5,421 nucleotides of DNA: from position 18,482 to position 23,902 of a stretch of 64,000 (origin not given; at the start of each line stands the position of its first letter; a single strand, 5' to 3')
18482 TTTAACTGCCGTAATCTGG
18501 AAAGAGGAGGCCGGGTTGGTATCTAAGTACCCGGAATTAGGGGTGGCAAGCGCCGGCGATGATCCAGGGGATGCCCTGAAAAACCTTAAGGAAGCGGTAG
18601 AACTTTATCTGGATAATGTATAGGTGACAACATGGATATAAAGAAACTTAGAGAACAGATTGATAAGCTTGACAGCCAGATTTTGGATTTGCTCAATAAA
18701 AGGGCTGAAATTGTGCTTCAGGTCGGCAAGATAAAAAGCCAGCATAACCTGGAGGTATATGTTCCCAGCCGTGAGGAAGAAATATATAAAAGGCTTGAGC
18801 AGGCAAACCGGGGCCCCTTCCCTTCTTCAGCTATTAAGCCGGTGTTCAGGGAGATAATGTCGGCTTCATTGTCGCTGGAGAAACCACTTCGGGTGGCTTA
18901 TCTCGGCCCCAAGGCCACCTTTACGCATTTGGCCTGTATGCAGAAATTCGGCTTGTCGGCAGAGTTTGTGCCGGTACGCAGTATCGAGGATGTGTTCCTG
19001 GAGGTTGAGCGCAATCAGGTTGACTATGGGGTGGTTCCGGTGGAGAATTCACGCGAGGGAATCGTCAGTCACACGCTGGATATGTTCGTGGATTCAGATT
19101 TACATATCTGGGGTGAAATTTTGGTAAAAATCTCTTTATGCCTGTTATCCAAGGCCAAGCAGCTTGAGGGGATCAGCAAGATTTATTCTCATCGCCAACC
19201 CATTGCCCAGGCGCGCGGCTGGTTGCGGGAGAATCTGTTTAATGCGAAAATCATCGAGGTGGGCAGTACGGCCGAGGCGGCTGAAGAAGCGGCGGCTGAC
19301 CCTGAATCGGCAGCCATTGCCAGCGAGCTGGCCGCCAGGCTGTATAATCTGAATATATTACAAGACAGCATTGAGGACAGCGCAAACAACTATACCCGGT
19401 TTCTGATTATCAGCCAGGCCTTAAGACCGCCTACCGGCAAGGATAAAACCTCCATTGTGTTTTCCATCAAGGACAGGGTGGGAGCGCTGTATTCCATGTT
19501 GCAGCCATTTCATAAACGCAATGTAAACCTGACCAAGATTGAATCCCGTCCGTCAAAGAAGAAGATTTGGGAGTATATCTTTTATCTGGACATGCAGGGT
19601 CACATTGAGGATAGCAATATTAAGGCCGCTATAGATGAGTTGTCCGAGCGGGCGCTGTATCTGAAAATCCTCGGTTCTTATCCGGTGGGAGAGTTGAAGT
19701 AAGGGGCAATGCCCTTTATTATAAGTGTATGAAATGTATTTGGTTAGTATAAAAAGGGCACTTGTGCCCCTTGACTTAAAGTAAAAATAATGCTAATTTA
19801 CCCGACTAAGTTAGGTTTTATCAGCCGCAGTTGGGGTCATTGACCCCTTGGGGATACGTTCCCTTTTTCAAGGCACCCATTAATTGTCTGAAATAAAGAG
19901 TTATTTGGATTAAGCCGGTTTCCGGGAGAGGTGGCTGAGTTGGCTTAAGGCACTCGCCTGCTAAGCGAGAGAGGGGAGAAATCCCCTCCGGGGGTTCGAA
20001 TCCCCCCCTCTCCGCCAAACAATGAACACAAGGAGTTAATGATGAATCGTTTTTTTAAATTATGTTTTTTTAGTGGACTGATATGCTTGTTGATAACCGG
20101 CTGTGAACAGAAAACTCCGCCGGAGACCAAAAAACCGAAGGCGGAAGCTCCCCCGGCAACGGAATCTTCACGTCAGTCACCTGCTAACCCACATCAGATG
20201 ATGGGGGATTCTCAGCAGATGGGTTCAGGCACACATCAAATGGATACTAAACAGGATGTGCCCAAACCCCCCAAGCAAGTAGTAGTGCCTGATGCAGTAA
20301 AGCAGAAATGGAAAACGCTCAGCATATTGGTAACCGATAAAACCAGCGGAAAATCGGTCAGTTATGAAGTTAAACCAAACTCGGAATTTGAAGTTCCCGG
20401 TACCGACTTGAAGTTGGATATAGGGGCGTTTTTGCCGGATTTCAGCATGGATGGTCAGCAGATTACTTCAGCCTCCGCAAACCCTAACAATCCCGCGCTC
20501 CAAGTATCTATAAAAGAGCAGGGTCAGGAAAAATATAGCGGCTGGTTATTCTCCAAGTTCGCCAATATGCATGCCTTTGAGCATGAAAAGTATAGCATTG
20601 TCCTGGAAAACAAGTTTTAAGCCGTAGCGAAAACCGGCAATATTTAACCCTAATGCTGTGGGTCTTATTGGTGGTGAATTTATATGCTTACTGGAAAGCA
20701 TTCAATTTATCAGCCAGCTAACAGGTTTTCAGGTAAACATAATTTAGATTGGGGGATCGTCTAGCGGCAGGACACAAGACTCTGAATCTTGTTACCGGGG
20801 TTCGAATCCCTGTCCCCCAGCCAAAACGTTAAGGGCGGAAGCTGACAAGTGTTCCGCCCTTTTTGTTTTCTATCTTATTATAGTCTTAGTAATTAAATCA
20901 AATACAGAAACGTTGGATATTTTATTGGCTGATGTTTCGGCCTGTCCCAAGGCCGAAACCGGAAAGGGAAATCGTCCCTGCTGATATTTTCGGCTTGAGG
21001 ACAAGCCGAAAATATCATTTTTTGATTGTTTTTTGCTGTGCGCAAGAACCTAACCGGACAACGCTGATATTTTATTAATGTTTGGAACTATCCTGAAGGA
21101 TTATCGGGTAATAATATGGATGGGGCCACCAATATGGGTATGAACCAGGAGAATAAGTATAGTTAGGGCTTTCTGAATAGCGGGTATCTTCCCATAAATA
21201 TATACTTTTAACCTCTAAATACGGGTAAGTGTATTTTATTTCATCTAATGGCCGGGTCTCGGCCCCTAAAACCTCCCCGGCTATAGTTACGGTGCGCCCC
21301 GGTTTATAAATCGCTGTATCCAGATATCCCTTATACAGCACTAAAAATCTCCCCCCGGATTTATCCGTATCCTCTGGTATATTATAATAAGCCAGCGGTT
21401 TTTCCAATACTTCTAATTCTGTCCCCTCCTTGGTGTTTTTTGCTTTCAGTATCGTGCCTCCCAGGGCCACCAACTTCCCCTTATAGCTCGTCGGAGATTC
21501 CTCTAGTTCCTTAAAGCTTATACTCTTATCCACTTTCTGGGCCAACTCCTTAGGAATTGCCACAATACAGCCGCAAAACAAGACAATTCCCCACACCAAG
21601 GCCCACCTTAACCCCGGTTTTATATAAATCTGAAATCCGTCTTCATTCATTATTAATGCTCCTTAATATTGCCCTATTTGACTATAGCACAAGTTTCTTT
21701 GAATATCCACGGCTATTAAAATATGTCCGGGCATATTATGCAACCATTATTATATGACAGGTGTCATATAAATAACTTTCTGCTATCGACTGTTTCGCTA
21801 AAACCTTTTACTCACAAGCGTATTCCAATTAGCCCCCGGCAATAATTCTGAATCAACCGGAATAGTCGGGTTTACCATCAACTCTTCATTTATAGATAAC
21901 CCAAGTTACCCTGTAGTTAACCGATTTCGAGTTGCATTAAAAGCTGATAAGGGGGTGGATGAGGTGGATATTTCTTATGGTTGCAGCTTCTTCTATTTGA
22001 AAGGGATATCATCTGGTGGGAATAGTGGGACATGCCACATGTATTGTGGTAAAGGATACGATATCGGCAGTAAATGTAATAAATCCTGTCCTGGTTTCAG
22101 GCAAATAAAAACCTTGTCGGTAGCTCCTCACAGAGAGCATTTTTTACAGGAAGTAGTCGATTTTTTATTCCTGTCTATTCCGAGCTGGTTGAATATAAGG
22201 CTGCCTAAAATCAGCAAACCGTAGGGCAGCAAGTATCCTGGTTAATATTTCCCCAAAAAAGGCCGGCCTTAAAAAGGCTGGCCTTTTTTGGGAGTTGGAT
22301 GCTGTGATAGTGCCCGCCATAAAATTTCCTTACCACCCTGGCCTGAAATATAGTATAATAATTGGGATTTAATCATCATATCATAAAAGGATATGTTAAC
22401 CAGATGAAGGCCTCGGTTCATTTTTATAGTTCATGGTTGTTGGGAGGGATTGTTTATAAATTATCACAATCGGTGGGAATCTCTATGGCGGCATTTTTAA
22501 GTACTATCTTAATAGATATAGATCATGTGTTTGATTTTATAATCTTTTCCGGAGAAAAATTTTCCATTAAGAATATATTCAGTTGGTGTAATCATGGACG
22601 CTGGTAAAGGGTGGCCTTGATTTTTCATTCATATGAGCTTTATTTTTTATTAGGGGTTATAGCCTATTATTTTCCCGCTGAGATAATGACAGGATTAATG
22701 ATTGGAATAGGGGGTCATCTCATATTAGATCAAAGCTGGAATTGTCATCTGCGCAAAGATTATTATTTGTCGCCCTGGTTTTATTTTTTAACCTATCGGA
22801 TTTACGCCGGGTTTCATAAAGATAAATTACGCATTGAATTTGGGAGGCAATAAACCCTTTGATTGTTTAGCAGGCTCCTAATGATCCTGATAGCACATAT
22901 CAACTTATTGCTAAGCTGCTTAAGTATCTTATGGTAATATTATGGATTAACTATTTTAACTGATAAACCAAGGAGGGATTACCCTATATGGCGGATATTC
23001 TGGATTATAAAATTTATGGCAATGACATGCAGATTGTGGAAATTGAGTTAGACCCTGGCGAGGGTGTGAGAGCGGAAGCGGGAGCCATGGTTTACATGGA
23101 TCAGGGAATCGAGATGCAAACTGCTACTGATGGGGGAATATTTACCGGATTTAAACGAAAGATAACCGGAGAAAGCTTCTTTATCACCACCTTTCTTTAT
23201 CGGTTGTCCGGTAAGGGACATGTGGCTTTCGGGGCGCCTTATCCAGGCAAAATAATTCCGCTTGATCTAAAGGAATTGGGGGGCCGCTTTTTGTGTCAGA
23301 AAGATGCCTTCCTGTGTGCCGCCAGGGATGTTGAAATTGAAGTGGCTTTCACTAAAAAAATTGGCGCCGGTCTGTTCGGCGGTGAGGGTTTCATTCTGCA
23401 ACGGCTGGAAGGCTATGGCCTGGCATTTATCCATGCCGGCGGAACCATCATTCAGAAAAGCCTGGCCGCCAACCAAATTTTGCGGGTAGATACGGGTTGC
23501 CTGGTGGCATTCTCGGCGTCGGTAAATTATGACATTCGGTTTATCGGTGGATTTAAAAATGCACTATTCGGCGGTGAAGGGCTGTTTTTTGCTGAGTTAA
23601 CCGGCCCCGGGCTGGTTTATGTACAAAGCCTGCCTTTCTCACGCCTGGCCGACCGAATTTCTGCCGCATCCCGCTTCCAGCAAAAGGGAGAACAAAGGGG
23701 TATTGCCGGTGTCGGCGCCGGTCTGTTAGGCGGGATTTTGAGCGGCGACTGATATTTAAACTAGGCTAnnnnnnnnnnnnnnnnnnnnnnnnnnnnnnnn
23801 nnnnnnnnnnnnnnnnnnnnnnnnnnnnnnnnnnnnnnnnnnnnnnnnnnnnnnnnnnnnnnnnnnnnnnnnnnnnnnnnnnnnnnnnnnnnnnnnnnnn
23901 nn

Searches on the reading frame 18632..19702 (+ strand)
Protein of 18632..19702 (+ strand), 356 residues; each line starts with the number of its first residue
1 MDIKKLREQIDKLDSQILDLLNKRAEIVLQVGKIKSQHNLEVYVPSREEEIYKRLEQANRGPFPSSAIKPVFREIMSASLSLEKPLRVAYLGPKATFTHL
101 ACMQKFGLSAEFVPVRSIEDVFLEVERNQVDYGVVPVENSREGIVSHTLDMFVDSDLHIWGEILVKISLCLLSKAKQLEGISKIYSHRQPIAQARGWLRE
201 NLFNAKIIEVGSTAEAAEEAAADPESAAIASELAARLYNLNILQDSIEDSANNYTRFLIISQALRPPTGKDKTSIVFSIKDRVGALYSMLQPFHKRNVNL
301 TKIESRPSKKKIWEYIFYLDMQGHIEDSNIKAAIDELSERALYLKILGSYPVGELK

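Call 22: search_protein_families(library=pfam, proteins=[window:18632-19702:+], max_evalue=0.0001)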
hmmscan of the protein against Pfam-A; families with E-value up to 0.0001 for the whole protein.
window:18632-19702:+ (356 aa): 3 families
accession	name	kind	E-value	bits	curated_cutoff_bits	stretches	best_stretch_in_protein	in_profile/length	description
PF00800.23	PDT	-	1.1e-63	214.7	25.2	1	88-262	1-178/181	Prephenate dehydratase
PF01817.26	CM_2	-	3.2e-26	91.8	27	1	6-84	1-80/80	Chorismate mutase type II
PF01842.31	ACT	-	2.3e-10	40.5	27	1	273-337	1-64/66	ACT domain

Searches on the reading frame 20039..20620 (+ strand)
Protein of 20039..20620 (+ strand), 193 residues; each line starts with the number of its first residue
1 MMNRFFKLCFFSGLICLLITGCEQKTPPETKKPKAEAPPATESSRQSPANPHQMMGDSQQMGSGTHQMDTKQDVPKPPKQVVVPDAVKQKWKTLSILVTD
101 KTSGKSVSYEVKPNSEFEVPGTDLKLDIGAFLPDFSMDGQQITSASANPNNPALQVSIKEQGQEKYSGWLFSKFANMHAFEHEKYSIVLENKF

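Call 22: search_protein_families(library=pfam, proteins=[window:20039-20620:+], max_evalue=0.0001)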
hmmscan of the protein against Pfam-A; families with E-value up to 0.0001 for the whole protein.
window:20039-20620:+ (193 aa): 1 family
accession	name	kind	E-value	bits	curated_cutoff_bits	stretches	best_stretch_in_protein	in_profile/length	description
PF09923.14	DUF2155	-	6.2e-06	26.7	27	1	150-189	47-86/89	Uncharacterized protein conserved in bacteria (DUF2155)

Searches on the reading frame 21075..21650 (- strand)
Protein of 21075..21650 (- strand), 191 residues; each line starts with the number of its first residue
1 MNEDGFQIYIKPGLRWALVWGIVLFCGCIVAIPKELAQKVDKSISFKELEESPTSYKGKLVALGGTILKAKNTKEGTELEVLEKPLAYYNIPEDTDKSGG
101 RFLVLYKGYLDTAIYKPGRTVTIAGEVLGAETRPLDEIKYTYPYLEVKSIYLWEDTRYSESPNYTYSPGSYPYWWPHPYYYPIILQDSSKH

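Call 22: search_protein_families(library=pfam, proteins=[window:21075-21650:-], max_evalue=0.0001)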
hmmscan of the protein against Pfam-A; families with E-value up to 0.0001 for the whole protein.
window:21075-21650:- (191 aa): 1 family
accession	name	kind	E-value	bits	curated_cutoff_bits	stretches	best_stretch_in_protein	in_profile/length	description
PF03843.18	Slp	-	3.9e-46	156.7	22.5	1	27-180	3-153/153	Outer membrane lipoprotein Slp family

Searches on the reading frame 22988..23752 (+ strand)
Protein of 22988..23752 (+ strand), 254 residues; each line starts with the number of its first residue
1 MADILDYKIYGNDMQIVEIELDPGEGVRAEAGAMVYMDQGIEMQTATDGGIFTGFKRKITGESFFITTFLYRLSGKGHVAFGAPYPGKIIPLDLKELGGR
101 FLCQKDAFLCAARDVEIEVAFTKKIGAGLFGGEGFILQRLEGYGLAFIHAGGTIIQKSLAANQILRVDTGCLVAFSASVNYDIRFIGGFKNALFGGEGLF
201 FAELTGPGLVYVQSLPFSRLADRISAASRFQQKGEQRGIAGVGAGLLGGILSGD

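Call 22: search_protein_families(library=pfam, proteins=[window:22988-23752:+], max_evalue=0.0001)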
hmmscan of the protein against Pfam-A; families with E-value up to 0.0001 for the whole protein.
window:22988-23752:+ (254 aa): 1 family
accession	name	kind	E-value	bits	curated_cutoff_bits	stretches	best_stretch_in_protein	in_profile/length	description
PF01987.23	AIM24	-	4.5e-76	255.5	25.7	1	7-215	1-205/205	Mitochondrial biogenesis AIM24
